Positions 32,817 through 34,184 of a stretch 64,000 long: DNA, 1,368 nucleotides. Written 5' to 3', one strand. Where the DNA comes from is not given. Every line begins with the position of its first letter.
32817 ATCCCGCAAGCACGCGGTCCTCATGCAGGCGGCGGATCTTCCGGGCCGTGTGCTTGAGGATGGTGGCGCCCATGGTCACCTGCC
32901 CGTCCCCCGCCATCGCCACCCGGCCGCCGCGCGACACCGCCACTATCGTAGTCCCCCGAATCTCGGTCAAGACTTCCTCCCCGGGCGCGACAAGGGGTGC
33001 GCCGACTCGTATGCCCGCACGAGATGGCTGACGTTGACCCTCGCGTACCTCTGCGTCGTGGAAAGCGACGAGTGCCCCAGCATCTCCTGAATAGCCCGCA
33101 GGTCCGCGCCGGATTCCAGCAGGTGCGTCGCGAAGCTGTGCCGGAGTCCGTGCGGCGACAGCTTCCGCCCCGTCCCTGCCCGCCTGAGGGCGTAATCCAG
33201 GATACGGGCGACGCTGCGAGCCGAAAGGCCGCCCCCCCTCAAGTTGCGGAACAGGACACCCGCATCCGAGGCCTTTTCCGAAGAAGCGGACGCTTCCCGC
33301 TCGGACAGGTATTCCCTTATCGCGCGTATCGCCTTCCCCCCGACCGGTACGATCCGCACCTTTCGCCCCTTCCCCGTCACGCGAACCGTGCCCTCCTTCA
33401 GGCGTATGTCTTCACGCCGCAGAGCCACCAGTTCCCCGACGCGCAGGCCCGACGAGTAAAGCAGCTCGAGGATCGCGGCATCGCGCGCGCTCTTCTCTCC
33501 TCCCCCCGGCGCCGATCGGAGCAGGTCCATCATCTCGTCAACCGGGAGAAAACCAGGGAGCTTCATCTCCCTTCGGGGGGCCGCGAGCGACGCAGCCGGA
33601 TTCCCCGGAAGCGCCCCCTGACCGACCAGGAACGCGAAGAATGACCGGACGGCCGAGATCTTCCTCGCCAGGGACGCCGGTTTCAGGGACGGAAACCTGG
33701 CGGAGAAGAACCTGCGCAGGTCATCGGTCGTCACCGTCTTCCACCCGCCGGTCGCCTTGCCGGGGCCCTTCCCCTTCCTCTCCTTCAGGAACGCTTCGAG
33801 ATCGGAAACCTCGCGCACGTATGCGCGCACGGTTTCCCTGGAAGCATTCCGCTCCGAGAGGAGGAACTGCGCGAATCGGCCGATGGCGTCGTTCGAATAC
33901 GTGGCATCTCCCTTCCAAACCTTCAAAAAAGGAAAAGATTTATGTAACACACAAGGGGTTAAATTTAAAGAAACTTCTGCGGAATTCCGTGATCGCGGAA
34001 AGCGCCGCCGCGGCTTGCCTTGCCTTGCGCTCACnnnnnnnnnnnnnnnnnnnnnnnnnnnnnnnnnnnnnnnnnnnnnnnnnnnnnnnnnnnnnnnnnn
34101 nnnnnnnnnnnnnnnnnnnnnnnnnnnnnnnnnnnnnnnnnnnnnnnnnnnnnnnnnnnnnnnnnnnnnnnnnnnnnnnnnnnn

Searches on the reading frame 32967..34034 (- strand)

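Call 71: search_protein_families(library=ncbifam, proteins=[window:32967-34034:-], max_evalue=0.001)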
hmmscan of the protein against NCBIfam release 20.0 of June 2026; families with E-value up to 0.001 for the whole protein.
window:32967-34034:- (355 aa): 12 families
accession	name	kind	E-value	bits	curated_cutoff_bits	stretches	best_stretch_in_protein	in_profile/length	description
TIGR02224.1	recomb_XerC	equivalog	1.1e-93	313.9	335.15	1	53-348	2-292/295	tyrosine recombinase XerC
TIGR02225.1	recomb_XerD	equivalog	2.6e-84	283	329.6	1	53-348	2-289/290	site-specific tyrosine recombinase XerD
NF001399.0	PRK00283.1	subfamily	2.6e-83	279.7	279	1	47-349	5-299/300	tyrosine recombinase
NF040815.2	recomb_XerA_Arch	equivalog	1.5e-61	208.3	220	1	59-342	7-263/263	site-specific tyrosine recombinase/integron integrase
NF002331.0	PRK01287.1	subfamily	1e-49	169.5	371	1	60-350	38-329/365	site-specific tyrosine recombinase XerC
TIGR02249.1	integrase_gron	subfamily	7.2e-31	107.7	265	2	270-335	237-302/315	integron integrase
NF003462.0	PRK05084.1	equivalog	1e-28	100.1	267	1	182-341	194-352/360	tyrosine recombinase XerS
NF007371.0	PRK09871.1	subfamily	5.7e-21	75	222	1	175-346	18-187/198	tyrosine-type DNA invertase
NF011946.0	PRK15417.1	equivalog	1.4e-19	70.5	435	2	274-334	256-316/337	integron integrase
NF007370.0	PRK09870.1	subfamily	2.6e-17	63.1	221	1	160-343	10-189/200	tyrosine-type DNA invertase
NF040693.1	recomb_GmtY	equivalog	1.4e-07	31.1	340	1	292-335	391-434/441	gamma-mobile-trio recombinase GmtY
NF002685.0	PRK02436.1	equivalog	2.1e-06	27.8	178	0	191-331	120-244/245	site-specific tyrosine recombinase XerD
